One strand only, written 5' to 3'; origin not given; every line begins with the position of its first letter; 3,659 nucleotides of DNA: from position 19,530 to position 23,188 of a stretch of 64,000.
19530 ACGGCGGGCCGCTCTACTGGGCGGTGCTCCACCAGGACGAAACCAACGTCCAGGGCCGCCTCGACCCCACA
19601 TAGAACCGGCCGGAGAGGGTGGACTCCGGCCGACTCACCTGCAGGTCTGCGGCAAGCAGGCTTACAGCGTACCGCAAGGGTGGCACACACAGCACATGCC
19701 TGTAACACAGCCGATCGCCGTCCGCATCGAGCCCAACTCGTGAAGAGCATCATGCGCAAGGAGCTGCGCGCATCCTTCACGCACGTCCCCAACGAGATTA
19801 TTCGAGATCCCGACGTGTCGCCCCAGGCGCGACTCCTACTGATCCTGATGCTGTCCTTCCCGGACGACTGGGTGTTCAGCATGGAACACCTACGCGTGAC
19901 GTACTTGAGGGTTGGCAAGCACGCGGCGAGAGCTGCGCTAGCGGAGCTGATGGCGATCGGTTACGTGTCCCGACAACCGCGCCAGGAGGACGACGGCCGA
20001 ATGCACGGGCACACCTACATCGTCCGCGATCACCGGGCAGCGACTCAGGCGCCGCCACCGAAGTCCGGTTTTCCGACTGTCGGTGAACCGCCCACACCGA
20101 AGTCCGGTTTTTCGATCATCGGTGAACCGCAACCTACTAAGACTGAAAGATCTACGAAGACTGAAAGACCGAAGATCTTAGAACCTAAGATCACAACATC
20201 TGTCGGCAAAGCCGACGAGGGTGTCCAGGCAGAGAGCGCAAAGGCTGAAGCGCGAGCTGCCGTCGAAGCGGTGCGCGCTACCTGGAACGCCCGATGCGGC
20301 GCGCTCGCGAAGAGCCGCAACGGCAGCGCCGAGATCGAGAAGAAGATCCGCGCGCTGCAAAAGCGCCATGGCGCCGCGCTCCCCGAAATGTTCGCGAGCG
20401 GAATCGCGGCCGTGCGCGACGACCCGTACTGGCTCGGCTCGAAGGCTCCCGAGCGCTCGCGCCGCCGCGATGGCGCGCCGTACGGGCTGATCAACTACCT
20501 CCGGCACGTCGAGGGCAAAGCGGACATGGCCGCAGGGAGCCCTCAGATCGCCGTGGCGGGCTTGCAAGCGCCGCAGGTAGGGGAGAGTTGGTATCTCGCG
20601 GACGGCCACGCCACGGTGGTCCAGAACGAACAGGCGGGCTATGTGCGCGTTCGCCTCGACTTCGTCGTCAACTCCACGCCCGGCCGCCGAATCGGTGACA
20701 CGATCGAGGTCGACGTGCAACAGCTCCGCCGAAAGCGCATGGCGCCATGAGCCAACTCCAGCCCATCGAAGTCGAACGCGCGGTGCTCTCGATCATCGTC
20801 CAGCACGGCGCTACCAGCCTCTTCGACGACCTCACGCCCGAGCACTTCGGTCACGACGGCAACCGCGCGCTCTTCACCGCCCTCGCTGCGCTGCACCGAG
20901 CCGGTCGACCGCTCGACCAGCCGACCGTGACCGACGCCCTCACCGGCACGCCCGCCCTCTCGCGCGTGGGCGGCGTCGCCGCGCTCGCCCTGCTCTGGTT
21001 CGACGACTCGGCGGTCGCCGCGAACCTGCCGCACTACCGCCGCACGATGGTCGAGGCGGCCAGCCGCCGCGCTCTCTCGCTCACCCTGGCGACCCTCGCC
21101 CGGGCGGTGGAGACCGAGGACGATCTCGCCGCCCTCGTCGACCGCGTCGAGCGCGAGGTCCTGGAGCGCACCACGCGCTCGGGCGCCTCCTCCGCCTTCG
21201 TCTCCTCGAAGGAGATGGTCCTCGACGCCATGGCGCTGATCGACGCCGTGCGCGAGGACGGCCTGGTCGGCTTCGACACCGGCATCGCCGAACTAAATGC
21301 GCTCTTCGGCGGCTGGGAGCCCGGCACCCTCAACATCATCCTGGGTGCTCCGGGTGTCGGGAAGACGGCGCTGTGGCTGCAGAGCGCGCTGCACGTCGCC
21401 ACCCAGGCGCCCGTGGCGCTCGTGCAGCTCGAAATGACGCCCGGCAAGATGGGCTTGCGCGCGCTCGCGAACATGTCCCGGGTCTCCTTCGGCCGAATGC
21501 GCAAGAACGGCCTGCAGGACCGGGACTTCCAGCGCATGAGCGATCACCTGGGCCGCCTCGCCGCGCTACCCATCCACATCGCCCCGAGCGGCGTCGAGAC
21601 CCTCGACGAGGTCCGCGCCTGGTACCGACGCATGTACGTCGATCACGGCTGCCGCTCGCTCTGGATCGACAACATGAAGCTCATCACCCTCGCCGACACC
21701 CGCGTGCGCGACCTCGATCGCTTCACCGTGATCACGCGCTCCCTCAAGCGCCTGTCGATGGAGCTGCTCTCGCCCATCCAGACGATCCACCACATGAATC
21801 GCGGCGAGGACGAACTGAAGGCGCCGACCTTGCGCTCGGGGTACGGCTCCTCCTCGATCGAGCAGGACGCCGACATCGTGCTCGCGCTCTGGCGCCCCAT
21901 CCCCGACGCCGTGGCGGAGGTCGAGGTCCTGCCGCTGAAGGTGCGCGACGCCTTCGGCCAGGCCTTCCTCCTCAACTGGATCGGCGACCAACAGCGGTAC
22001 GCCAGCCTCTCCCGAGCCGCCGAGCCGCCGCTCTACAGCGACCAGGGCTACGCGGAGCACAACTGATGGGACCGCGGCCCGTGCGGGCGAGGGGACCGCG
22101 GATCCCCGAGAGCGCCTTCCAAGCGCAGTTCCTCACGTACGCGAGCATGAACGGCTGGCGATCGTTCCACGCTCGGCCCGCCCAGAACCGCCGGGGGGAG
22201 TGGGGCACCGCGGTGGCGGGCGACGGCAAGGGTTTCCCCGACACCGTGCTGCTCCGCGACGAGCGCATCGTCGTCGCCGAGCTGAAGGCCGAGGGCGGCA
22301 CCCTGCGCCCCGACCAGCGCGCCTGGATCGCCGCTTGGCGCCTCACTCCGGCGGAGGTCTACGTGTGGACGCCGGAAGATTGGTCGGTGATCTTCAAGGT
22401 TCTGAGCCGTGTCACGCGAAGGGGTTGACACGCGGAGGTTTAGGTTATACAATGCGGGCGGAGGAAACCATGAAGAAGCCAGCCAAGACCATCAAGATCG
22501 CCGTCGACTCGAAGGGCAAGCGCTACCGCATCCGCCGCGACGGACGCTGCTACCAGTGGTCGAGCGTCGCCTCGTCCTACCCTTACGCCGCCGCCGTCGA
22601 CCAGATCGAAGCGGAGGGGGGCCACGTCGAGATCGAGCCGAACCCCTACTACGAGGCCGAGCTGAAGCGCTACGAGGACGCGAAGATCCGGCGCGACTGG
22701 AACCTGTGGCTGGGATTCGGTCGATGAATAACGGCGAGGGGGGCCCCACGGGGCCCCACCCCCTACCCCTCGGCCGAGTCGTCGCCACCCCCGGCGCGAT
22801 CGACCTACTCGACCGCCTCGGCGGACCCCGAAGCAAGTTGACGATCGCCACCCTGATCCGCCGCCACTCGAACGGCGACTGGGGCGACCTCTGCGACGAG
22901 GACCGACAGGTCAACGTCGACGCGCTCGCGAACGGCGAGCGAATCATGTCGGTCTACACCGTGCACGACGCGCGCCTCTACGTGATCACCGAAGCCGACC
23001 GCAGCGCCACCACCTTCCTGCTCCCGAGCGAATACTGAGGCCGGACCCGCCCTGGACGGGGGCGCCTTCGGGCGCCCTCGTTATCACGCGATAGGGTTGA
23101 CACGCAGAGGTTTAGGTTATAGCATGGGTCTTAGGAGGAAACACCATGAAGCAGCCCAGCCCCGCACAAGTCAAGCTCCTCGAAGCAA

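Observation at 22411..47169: Nine copies of a ~62-bp promoter-plus-RBS cassette drive all accessory genes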

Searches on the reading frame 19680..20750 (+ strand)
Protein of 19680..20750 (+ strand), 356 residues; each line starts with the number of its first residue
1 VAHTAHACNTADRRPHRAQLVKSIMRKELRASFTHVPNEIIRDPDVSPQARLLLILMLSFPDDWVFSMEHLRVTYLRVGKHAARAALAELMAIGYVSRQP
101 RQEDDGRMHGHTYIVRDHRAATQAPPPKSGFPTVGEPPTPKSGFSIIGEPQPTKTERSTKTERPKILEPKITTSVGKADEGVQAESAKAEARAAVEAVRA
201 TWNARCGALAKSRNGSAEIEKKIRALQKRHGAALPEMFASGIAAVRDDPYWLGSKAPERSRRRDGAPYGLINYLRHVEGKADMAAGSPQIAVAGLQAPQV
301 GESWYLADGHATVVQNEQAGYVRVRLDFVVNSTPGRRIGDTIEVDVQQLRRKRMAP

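Call 9: search_protein_families(library=pfam, proteins=[window:19680-20750:+])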
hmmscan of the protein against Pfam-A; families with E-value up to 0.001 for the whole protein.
window:19680-20750:+ (356 aa): 0 families

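Call 58: search_protein_families(library=phrogs, proteins=[window:19680-20750:+], max_evalue=0.01)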
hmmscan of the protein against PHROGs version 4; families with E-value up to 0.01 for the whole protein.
window:19680-20750:+ (356 aa): 13 families
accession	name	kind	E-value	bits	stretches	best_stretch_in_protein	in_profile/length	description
phrog_270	-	DNA, RNA and nucleotide metabolism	2.2e-11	44.8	1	27-245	26-219/383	replication initiation protein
phrog_22134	-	unknown function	1.1e-09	39.4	1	36-171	2-131/262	-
phrog_4707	-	DNA, RNA and nucleotide metabolism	8.7e-09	36.3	1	24-111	7-95/409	replication initiation protein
phrog_1456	-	DNA, RNA and nucleotide metabolism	1.5e-08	35.1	1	27-117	7-96/365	DNA binding protein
phrog_345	-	DNA, RNA and nucleotide metabolism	7.4e-08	33.4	1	11-226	7-234/297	replication initiation O-like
phrog_37920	-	DNA, RNA and nucleotide metabolism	2e-07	31.5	1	32-185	11-166/245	HTH DNA binding protein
phrog_11718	-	unknown function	3.1e-07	31.7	1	32-109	11-88/105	-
phrog_428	-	DNA, RNA and nucleotide metabolism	5.4e-07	30.1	1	24-121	79-181/455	replication initiation protein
phrog_186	-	DNA, RNA and nucleotide metabolism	3.5e-06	27.9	1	24-151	13-147/308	DnaD-like helicase loader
phrog_9545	-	DNA, RNA and nucleotide metabolism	6.1e-05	23.8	1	27-111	7-100/206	HNH endonuclease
phrog_23842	-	unknown function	0.0012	19.1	1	24-116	14-107/317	-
phrog_4221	-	DNA, RNA and nucleotide metabolism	0.0017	18.7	1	24-118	4-98/325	replication initiation protein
phrog_27492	-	unknown function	0.0043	17.6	1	21-96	12-87/304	-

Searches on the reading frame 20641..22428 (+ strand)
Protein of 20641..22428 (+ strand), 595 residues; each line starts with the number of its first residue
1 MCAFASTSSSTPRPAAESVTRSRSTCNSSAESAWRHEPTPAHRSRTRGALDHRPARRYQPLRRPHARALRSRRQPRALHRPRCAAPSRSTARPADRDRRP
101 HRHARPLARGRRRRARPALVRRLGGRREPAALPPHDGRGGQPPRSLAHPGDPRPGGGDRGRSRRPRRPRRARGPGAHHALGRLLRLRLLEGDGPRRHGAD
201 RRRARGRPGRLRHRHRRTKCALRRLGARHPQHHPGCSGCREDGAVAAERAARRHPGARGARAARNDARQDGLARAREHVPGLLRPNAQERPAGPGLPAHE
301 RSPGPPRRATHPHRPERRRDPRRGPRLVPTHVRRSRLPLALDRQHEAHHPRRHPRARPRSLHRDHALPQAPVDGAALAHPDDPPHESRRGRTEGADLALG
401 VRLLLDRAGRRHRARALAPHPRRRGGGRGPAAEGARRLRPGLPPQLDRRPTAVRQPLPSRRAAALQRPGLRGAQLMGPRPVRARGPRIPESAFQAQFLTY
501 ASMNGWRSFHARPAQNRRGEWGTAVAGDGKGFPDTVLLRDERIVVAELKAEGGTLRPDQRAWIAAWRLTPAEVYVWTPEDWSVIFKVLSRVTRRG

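Call 9: search_protein_families(library=pfam, proteins=[window:20641-22428:+])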
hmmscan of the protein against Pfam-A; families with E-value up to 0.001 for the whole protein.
window:20641-22428:+ (595 aa): 1 family
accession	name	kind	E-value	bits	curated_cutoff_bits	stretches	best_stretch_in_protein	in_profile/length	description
PF08774.17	VRR_NUC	-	0.00011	22.6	23.8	1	527-575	59-111/116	VRR-NUC domain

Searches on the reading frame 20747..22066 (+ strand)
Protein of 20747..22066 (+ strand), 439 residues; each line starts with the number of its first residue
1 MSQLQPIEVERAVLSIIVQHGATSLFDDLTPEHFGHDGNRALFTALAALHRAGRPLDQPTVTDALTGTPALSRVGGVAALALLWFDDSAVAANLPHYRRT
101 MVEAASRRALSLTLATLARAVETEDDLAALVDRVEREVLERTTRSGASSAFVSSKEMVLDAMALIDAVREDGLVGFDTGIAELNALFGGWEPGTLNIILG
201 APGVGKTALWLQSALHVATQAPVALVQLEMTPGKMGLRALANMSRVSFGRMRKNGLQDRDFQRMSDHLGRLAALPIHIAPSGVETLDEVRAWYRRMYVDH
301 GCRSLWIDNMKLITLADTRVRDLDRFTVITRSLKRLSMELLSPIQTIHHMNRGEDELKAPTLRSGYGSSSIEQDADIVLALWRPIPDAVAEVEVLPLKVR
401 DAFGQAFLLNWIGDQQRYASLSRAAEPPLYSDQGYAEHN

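Call 17: search_protein_families(library=pfam, proteins=[window:20747-22066:+], max_evalue=0.01)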
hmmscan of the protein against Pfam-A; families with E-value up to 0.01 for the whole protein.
window:20747-22066:+ (439 aa): 4 families
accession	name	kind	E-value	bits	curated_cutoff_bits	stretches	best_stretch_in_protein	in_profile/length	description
PF03796.21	DnaB_C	-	5.6e-37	127.9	27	1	175-385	1-215/255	DnaB-like helicase C terminal domain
PF00772.26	DnaB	-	2.8e-12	47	23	1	4-99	3-99/103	DnaB-like helicase N terminal domain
PF13481.12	AAA_25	-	2e-08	34.5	27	1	176-316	15-158/195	AAA domain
PF06745.19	ATPase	-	0.0024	17.7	26.6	1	177-254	2-80/231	KaiC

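Call 44: find_homologous_proteins(query=window:20747-22066:+, max_evalue=1e-30)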
Query window:20747-22066:+ (439 aa): 26 proteins with E <= 1e-30 among 8000 candidates.
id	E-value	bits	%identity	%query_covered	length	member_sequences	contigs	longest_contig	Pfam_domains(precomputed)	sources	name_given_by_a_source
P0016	7.5e-286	966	100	100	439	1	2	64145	PF03796.22,PF00772.27,PF13481.13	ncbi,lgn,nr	ncbi:MAG: AAA family ATPase [Trueperaceae bacterium]|nr:AAA family ATPase [Trueperaceae bacterium]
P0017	1.3e-130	454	53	96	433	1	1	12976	PF03796.22,PF00772.27,PF13481.13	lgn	-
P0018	3.1e-126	440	51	96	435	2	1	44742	PF06745.20,PF03796.22,PF00772.27,PF13481.13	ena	-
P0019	6.1e-125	436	51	97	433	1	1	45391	PF06745.20,PF03796.22,PF00772.27,PF13481.13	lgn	-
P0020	9.9e-116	405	51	97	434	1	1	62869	PF03796.22,PF00772.27,PF13481.13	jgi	jgi:replicative DNA helicase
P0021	3.9e-113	397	48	96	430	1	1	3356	PF03796.22,PF00772.27,PF13481.13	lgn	-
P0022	9.3e-113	396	48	96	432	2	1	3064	PF03796.22,PF00772.27,PF13481.13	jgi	jgi:replicative DNA helicase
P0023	2.7e-111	391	47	95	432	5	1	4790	PF06745.20,PF03796.22,PF00772.27,PF13481.13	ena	-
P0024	5.1e-110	387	48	96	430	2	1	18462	PF03796.22,PF00772.27,PF13481.13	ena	-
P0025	1.3e-105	372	45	95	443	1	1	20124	PF06745.20,PF03796.22,PF00772.27,PF13481.13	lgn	-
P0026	1.0e-61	227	40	85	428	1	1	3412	PF03796.22,PF13481.13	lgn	-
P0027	7.1e-38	149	29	96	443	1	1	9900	PF06745.20,PF03796.22,PF00772.27,PF13481.13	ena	-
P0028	1.9e-37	148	31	85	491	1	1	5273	PF03796.22,PF00772.27,PF13481.13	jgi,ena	-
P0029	3.8e-37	147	30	95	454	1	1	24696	PF03796.22,PF00772.27,PF13481.13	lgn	-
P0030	8.7e-37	145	30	96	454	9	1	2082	PF03796.22,PF00772.27,PF13481.13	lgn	-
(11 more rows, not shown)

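Call 45: find_encoding_contigs(protein=P0020, flank=10000, max_places=1)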
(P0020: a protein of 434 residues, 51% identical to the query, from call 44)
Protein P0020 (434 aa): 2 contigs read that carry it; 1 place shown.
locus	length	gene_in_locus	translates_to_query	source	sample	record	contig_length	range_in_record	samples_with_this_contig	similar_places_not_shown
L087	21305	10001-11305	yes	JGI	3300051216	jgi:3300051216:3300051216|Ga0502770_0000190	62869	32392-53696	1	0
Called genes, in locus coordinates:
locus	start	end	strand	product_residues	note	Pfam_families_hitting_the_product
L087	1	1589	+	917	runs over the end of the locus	-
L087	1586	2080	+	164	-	-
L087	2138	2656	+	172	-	PF01551:Peptidase_M23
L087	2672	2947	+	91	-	-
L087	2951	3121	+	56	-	-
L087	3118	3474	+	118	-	-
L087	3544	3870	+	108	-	-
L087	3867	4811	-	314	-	PF16793:RepB_primase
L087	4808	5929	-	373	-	-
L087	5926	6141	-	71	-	PF13560:HTH_31, PF01381:HTH_3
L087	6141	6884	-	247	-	-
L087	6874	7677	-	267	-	-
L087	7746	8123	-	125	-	PF18780:HNH_repeat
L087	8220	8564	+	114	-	-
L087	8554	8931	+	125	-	-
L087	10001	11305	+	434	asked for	PF00772:DnaB, PF13481:AAA_25, PF03796:DnaB_C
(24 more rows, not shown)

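Call 46: find_encoding_contigs(protein=P0019, flank=10000, max_places=1)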
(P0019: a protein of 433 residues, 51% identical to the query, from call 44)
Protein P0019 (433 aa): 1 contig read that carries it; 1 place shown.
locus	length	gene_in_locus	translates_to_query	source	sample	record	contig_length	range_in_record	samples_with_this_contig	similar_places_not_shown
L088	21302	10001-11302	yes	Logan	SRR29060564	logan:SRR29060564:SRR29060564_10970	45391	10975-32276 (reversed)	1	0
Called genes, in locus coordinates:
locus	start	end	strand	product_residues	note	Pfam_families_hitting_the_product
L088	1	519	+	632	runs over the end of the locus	-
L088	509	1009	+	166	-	-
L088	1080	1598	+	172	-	PF01551:Peptidase_M23 (weak)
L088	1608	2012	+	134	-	-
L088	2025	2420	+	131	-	-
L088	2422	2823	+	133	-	-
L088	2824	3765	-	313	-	PF16793:RepB_primase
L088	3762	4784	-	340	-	-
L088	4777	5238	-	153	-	-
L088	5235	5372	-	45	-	-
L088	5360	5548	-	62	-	-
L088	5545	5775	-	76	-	-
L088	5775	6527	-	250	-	-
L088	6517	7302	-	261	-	PF17762:HTH_ParB (weak)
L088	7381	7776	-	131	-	PF18780:HNH_repeat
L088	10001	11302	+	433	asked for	PF00772:DnaB, PF03796:DnaB_C, PF13481:AAA_25, PF06745:ATPase (weak)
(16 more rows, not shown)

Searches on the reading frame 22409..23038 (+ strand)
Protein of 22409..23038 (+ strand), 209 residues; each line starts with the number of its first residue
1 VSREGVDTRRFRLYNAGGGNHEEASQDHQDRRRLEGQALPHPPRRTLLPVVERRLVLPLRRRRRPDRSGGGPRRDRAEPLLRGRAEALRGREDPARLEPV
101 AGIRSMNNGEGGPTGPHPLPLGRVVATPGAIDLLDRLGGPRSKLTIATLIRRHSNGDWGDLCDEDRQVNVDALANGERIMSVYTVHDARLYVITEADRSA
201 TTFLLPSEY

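Call 10: search_protein_families(library=pfam, proteins=[window:22409-23038:+], max_evalue=0.01)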
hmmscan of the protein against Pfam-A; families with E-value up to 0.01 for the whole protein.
window:22409-23038:+ (209 aa): 0 families

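Call 12: search_protein_families(library=phrogs, proteins=[window:22409-23038:+], max_evalue=0.001)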
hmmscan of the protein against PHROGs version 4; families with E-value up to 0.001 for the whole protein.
window:22409-23038:+ (209 aa): 0 families

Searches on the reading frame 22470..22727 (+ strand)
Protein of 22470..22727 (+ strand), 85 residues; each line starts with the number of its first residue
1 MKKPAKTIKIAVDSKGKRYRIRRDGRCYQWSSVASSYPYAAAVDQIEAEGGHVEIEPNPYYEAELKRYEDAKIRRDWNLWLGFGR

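Call 57: search_protein_families(library=pfam, proteins=[window:22470-22727:+], max_evalue=0.05)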
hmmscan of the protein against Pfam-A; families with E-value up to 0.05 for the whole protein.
window:22470-22727:+ (85 aa): 1 family
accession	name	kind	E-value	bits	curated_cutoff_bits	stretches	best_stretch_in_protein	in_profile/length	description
PF19855.4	DUF6330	-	9.7e-11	41.9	35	1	2-63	3-64/69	Family of unknown function (DUF6330)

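Call 58: search_protein_families(library=phrogs, proteins=[window:22470-22727:+], max_evalue=0.01)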
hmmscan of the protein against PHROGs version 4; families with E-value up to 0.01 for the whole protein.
window:22470-22727:+ (85 aa): 0 families

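Call 96: search_protein_families(library=ncbifam, proteins=[window:22470-22727:+], max_evalue=0.01)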
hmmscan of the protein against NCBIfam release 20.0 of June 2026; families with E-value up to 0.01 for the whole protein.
window:22470-22727:+ (85 aa): 0 families
